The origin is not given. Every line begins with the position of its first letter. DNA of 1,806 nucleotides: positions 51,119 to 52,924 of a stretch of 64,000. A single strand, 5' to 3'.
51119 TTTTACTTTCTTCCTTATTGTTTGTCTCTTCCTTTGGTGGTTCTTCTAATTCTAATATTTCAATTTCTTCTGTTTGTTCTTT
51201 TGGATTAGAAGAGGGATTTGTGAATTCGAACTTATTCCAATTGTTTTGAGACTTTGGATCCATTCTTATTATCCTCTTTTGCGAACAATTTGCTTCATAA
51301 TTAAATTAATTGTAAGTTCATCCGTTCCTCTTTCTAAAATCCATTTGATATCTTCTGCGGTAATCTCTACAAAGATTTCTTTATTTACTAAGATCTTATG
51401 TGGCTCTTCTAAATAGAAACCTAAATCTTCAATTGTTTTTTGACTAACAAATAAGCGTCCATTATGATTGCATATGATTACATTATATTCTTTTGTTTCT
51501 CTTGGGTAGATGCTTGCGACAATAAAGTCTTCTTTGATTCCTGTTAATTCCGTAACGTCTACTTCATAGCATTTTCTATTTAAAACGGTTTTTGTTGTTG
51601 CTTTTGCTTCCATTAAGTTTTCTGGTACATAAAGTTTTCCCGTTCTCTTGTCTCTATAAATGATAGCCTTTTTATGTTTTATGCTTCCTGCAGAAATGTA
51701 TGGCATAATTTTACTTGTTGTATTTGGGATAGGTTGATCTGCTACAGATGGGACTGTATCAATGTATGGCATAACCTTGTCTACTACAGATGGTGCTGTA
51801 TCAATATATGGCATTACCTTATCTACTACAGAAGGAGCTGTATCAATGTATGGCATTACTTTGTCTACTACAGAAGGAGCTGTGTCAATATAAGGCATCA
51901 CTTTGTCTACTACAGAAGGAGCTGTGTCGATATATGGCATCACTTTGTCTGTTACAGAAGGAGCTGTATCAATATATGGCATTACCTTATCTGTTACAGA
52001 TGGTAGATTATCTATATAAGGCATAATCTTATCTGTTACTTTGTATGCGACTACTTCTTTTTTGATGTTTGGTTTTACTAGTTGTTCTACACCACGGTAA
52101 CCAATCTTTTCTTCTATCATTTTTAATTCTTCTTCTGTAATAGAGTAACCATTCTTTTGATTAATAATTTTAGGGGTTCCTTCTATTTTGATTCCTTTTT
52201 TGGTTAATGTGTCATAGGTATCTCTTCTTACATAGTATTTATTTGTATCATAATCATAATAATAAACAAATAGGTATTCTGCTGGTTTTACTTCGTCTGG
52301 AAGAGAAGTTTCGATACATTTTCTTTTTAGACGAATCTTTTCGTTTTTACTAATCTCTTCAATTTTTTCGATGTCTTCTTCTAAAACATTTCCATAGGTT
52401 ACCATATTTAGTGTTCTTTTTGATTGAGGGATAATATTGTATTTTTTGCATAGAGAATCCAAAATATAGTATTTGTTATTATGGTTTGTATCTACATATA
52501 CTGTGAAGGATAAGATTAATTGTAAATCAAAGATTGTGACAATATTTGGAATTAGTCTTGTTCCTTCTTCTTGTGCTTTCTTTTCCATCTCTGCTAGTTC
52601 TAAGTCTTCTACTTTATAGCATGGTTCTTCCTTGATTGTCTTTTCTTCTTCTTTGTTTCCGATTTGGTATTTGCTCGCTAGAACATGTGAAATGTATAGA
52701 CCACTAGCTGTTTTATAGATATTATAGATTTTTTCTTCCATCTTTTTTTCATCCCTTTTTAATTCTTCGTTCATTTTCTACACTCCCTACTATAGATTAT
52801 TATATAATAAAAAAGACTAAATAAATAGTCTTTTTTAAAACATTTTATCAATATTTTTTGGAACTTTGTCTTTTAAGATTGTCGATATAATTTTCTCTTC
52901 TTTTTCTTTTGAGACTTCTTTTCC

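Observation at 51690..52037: A seven-fold in-frame 42-nt repeat encoding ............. is maintained by selection on the peptide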

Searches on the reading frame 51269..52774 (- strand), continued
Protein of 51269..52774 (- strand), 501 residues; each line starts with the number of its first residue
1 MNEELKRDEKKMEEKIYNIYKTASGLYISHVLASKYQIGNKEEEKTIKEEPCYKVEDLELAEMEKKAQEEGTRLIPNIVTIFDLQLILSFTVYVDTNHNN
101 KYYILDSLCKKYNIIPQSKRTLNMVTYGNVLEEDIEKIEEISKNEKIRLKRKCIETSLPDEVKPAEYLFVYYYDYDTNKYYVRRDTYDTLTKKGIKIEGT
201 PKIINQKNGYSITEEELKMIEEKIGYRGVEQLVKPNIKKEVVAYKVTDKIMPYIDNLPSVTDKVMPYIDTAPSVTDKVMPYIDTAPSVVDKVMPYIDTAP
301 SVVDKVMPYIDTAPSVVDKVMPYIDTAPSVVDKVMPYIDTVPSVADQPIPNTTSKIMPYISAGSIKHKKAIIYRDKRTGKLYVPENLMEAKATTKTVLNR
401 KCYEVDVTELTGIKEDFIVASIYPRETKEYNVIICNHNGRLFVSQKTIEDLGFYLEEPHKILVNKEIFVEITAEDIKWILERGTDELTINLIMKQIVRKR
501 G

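Call 49: search_protein_families(library=pfam, proteins=[P0047, P0128, P0116, P0105, P0050, P0074, P0078, P0085, P0125, P0111], max_evalue=0.001)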
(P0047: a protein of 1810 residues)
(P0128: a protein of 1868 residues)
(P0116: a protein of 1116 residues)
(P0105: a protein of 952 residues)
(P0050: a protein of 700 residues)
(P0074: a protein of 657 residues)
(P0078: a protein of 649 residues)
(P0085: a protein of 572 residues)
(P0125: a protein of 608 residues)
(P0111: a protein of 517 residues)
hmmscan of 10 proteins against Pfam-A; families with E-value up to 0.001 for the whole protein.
P0047 (1810 aa): 1 family
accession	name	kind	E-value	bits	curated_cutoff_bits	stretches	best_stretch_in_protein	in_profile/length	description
PF13475.11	DUF4116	-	9.9e-20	70.3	24.9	3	1725-1764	1-40/49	Domain of unknown function (DUF4116)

P0128 (1868 aa): 0 families

P0116 (1116 aa): 0 families

P0105 (952 aa): 0 families

P0050 (700 aa): 0 families

P0074 (657 aa): 1 family
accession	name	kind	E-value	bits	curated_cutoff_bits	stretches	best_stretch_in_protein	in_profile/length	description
PF03217.20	SlpA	-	5.7e-05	23.6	23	0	482-498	41-57/63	Surface layer protein A domain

P0078 (649 aa): 0 families

P0085 (572 aa): 0 families

P0125 (608 aa): 1 family
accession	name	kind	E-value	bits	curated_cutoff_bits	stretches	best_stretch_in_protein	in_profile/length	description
PF17914.6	HopA1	-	0.00028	21.2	22.7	1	216-318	20-121/170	HopA1 effector protein family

P0111 (517 aa): 0 families
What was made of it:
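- Tried and rejected: Larger family members (P0047 and others) carry only DUF4116 or nothing (call 49).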

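Call 50: find_encoding_contigs(protein=P0037, flank=6000, max_places=2)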
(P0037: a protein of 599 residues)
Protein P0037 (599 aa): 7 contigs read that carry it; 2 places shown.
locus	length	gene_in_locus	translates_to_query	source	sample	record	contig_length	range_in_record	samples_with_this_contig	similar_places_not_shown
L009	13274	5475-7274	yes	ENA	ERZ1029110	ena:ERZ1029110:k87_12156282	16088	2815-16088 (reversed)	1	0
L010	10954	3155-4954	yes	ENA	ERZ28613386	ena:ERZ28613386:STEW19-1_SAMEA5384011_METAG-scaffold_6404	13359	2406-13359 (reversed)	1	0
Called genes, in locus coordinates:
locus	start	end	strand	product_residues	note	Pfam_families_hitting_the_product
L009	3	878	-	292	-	?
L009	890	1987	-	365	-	PF01743:PolyA_pol, PF12627:PolyA_pol_RNAbd, PF13735:tRNA_NucTran2_2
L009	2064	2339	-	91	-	PF00216:Bac_DNA_binding, PF18291:HU-HIG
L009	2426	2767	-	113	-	-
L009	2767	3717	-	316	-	-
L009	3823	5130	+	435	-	PF00009:GTP_EFTU, PF00071:Ras (faint), PF01926:MMR_HSR1, PF02421:FeoB_N, PF00009:GTP_EFTU, PF01926:MMR_HSR1, PF02421:FeoB_N, PF14714:KH_dom-like, +5 more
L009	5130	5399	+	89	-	-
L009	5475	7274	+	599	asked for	-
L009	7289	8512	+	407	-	-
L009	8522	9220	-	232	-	-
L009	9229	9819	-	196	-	PF01926:MMR_HSR1, PF02421:FeoB_N (weak), PF03193:RsgA_GTPase (faint)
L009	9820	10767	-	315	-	PF01368:DHH, PF02272:DHHA1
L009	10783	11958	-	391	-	PF00871:Acetate_kinase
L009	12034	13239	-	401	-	PF00871:Acetate_kinase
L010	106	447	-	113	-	-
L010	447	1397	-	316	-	-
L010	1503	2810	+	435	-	PF00009:GTP_EFTU, PF00071:Ras (faint), PF01926:MMR_HSR1, PF02421:FeoB_N, PF00009:GTP_EFTU, PF01926:MMR_HSR1, PF02421:FeoB_N, PF14714:KH_dom-like, +5 more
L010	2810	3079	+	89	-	-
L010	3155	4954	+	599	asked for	-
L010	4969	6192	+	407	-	-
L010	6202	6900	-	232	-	-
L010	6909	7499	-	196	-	PF01926:MMR_HSR1, PF02421:FeoB_N (weak), PF03193:RsgA_GTPase (faint)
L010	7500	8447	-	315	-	PF01368:DHH, PF02272:DHHA1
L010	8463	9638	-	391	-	PF00871:Acetate_kinase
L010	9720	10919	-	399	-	PF00871:Acetate_kinase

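Call 51: find_encoding_contigs(protein=P0024, flank=6000, max_places=2)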
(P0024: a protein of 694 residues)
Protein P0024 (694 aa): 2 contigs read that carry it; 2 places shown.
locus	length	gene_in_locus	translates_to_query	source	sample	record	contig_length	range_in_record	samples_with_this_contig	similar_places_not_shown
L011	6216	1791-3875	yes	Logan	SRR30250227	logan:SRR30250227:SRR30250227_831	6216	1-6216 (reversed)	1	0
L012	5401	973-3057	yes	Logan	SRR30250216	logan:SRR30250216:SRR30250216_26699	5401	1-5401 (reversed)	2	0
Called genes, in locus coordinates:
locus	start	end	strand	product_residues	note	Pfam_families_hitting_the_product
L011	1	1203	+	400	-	?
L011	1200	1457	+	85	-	-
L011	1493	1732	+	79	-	PF14069:SpoVIF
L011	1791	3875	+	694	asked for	-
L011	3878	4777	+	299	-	PF10947:DUF2628 (weak)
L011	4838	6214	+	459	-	?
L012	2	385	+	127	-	?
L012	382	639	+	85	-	-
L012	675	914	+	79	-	PF14069:SpoVIF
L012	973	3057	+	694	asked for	-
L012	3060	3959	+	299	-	PF10947:DUF2628 (weak)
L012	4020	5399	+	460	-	?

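Call 52: find_encoding_contigs(protein=P0030, flank=6000, max_places=1)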
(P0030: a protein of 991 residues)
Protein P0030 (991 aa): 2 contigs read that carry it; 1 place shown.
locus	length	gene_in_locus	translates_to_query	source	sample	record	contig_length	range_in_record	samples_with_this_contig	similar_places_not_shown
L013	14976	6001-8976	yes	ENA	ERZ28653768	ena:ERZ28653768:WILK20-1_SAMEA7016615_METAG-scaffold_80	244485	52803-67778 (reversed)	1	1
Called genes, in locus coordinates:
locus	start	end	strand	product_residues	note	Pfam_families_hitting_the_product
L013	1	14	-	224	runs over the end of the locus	PF21984:DnaD_N, PF07261:DnaB_2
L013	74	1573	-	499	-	-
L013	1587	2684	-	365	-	PF01743:PolyA_pol, PF12627:PolyA_pol_RNAbd, PF13735:tRNA_NucTran2_2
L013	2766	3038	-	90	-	PF00216:Bac_DNA_binding, PF18291:HU-HIG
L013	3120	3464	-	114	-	-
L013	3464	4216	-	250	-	-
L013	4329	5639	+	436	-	PF00009:GTP_EFTU, PF01926:MMR_HSR1, PF02421:FeoB_N, PF03193:RsgA_GTPase (weak), PF00009:GTP_EFTU, PF01926:MMR_HSR1, PF02421:FeoB_N, PF14714:KH_dom-like, +6 more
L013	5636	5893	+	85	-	-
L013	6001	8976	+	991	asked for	-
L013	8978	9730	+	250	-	PF10947:DUF2628 (weak)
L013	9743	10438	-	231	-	-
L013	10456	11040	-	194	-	PF01926:MMR_HSR1, PF02421:FeoB_N (weak), PF03193:RsgA_GTPase (faint)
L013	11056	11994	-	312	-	PF01368:DHH, PF02272:DHHA1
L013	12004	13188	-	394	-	PF00871:Acetate_kinase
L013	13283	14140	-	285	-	PF13367:PrsW-protease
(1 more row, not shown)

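Call 53: search_protein_families(library=phrogs, proteins=[window:51269-52774:-, P0047], max_evalue=0.01)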
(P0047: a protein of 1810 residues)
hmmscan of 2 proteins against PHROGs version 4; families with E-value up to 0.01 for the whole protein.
window:51269-52774:- (501 aa): 0 families

P0047 (1810 aa): 0 families

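Call 54: search_protein_families(library=padloc, proteins=[window:51269-52774:-, P0047], max_evalue=0.01)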
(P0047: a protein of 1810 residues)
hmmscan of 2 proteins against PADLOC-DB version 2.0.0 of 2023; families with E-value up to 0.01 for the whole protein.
window:51269-52774:- (501 aa): 0 families

P0047 (1810 aa): 0 families

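Call 81: search_dna_similar(query=window:51269-52774:-, collection=phages, mode=protein, max_evalue=0.001, max_rows=10)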
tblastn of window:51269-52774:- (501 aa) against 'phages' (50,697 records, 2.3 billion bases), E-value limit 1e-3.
No match.

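Call 83: search_dna_similar(query=window:51269-52774:-, collection=plasmids, mode=protein, max_evalue=0.001, max_rows=10)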
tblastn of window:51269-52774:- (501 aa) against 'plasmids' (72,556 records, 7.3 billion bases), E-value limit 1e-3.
No match.
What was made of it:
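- On Pfam PF17383 KleA/KleC: The protein has no match in the plasmid or phage collections (calls 81, 83).
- Tried and rejected: tblastn of the protein against the phage and plasmid collections found no match, so a mobile-element origin is rejected (calls 81, 83).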

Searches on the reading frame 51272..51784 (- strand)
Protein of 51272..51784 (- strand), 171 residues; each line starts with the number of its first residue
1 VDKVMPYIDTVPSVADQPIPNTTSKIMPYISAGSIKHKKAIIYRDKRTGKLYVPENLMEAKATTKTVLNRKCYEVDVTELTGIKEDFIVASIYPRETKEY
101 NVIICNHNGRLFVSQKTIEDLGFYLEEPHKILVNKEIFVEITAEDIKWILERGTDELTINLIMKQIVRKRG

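Call 75: predict_structure(alignment_id=A5)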
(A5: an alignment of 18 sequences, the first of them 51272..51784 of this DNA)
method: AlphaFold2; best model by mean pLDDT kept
length: 171 residues; sequences in the alignment: 18
mean_pLDDT: 71.9   pTM: 0.44
mean pLDDT of the five models: 71.9, 71.6, 70.9, 69.6, 67.1
residues with pLDDT >= 90: 26; 70-90: 95; 50-70: 12; < 50: 38
segments of 3 or more residues with pLDDT < 50: 1-37
pLDDT, mean of each block of 10 residues (from residue 1): 36 35 34 43 83 82 75 83 78 73 90 92 88 90 89 77 80 43
secondary structure, 60 per line:
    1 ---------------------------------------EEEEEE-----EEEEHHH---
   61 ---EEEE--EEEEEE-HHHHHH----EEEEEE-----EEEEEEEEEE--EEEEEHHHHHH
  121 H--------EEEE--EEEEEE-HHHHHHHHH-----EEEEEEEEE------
elements in order: E40-45 E51-54 E64-67 E70-75 H77-82 E87-92 E98-107 E110-114 H115-121 E130-133 E136-141 H143-151 E157-165
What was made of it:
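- Tried and rejected: The units stayed at pLDDT about 35 (call 75).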

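Call 77: fold_search(model_id=the predicted structure, library=pdb)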
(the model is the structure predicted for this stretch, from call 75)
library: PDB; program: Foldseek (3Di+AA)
matches with E <= 10: 507; with E <= 0.001: 0
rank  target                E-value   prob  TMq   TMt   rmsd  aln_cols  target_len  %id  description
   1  8fru_k                1.1e-01  0.66  0.20  0.38   6.9        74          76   15  60S subunit of the Giardia lamblia 80S ribosome (released 2024-01-31)
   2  6zj3_Lz               2.1e-01  0.41  0.18  0.35   5.7        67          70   12  Cryo-EM structure of the highly atypical cytoplasmic ribosome of Euglena gracilis (released 2020-10-07)
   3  7eb9_A                2.5e-01  0.10  0.19  0.13  12.8       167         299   11  The structure of the A20-binding inhibitor of NF-kB 1 in complex with tetra-ubiquitin (released 2021-07-21)
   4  5xy3_k                4.4e-01  0.21  0.18  0.35   7.1        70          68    7  Large subunit of Trichomonas vaginalis ribosome (released 2017-08-30)
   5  8y4y                  5.0e-01  0.18  0.17  0.12   9.0        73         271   14  Crystal structure of ferric iron-binding protein (FecB) from Vibrio alginolyticus in complex with ferric citrate (released 2025-02-05)
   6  7kld_A                5.3e-01  0.10  0.16  0.23   7.8        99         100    9  Crystal Structure of an Essential Ribosomal Processing Protease Prp from S. aureus in complex with a covalently linked (released 2021-09-01)
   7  6fwv_B                5.3e-01  0.05  0.18  0.09  11.3       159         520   11  The Bacillus anthracis TIE protein (released 2018-08-08)
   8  9bh5_Ck               5.7e-01  0.18  0.17  0.32   7.1        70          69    7  High-resolution C. elegans 80S ribosome structure - class 1 (released 2024-09-04)
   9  5b83_D                6.4e-01  0.06  0.17  0.12  13.4       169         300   11  Crystal structure of Optineurin UBAN in complex with linear ubiquitin (released 2016-09-07)
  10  8om9_B                7.3e-01  0.44  0.24  0.06   4.5        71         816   10  MutSbeta bound to (CAG)2 DNA (open form) (released 2023-05-24)
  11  7pyv_C                7.7e-01  0.08  0.20  0.21  12.7       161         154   11  Crystal structure of human UBA6 in complex with the ubiquitin-like modifier FAT10 (released 2022-08-24)
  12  7qiw_m                8.2e-01  0.16  0.18  0.34   7.0        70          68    8  Specific features and methylation sites of a plant ribosome. 60S ribosomal subunit. (released 2022-07-13)
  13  8otz_I                8.2e-01  0.02  0.12  0.06  26.7       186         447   13  48-nm repeat of the native axonemal doublet microtubule from bovine sperm (released 2023-11-22)
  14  4khb_B                8.7e-01  0.14  0.21  0.21  14.9       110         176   12  Structure of the Spt16D Pob3N heterodimer (released 2013-05-29)
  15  5fcl_F                9.9e-01  0.13  0.15  0.09   7.6        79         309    9  Crystal structure of Cas1 from Pectobacterium atrosepticum (released 2016-03-16)
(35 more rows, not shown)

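Call 82: fold_search(model_id=the predicted structure, library=viral)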
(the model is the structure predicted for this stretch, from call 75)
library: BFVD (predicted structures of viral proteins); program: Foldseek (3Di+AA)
matches with E <= 10: 457; with E <= 0.001: 0
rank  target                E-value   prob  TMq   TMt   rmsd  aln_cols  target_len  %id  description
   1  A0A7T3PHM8            6.1e-03  1.00  0.28  0.43   3.8        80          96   15  (no name in the UniProt tables at hand)
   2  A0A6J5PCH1            1.0e-02  1.00  0.30  0.40   3.6        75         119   11  Uncharacterized protein [uncultured Caudovirales phage]
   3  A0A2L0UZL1            2.0e-02  0.91  0.23  0.38   4.9        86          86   12  Uncharacterized protein [Agrobacterium phage Atu_ph07]
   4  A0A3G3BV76            2.1e-02  0.66  0.28  0.21  12.3       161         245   10  HepA-related protein [Bacillus phage vB_BcoS-136]
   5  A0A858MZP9            3.7e-02  0.92  0.26  0.41   8.7        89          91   12  (no name in the UniProt tables at hand)
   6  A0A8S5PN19            4.4e-02  0.07  0.11  0.10  26.5       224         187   11  Uncharacterized protein [Podoviridae sp. ctnCN2]
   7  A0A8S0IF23            6.8e-02  0.72  0.22  0.22   6.0        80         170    8  (no name in the UniProt tables at hand)
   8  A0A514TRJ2            6.8e-02  0.08  0.15  0.14  17.9       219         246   10  (no name in the UniProt tables at hand)
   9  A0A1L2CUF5            7.3e-02  0.85  0.23  0.43   4.7        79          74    9  Uncharacterized protein [Pectobacterium phage vB_PcaM_CBB]
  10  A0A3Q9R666            7.3e-02  0.54  0.20  0.35   5.1        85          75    9  (no name in the UniProt tables at hand)
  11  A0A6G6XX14            8.2e-02  0.69  0.23  0.32  16.9       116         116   13  (no name in the UniProt tables at hand)
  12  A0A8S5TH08            8.2e-02  0.33  0.25  0.10  22.9       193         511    9  Uncharacterized protein [Myoviridae sp. ctIty1]
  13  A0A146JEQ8            9.3e-02  0.38  0.19  0.28   6.1        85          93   13  (no name in the UniProt tables at hand)
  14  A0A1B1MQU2            9.9e-02  0.90  0.28  0.31   5.1       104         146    8  Baculovirus repeated ORF a [Lymantria dispar multicapsid nuclear polyhedrosis virus]
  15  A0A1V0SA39            9.9e-02  0.69  0.24  0.15   5.1        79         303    8  Uncharacterized protein [Catovirus CTV1]
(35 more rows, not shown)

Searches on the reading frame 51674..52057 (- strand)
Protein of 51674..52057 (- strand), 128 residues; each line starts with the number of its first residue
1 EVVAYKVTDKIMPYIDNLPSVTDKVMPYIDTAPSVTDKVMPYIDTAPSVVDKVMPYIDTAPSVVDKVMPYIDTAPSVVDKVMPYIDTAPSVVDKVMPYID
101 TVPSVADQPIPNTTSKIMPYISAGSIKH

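Call 28: find_homologous_proteins(query=window:51674-52057:-, max_evalue=10)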
Query seq(128 aa) (128 aa): 1 proteins with E <= 10 among 6300 candidates.
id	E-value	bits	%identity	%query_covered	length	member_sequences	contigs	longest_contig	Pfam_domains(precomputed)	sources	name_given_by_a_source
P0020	6.6e+0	25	30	63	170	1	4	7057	PF00440.30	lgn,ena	-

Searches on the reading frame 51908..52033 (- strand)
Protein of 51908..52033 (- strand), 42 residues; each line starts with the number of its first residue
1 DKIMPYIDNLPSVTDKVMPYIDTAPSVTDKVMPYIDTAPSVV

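Call 70: find_homologous_proteins(query=A7, max_evalue=10)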
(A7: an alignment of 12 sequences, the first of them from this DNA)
Query A7 (12 sequences): 310 candidates shared short words with the query, none scored E <= 10.
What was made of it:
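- Tried and rejected: Array-only searches of the 5.8-billion-protein collection, once with a single sequence (call 28) and once with a three-unit profile (call 70).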

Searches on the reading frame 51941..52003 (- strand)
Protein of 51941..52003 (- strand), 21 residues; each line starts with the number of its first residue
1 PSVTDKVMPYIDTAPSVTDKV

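Call 57: search_protein_families(library=pfam, proteins=[window:51941-52003:-], max_evalue=10)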
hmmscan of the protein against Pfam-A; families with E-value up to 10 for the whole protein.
seq(21 aa): 1 family
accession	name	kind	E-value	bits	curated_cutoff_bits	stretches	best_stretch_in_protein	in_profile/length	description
PF17383.7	kleA_kleC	-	0.16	12.8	25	1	4-20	2-18/76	Uncharacterized KorC regulated protein A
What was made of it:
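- On Pfam PF17383 KleA/KleC: The 35 bits for the whole protein is the sum over repeats (call 57).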

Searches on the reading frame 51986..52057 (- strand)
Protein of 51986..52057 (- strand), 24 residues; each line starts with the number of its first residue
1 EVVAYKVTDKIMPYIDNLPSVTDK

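Call 57: search_protein_families(library=pfam, proteins=[window:51986-52057:-], max_evalue=10)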
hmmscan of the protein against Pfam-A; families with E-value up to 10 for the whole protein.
seq(24 aa): 1 family
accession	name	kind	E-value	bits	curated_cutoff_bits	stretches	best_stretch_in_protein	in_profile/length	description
PF17383.7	kleA_kleC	-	0.0077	17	25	1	8-23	2-17/76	Uncharacterized KorC regulated protein A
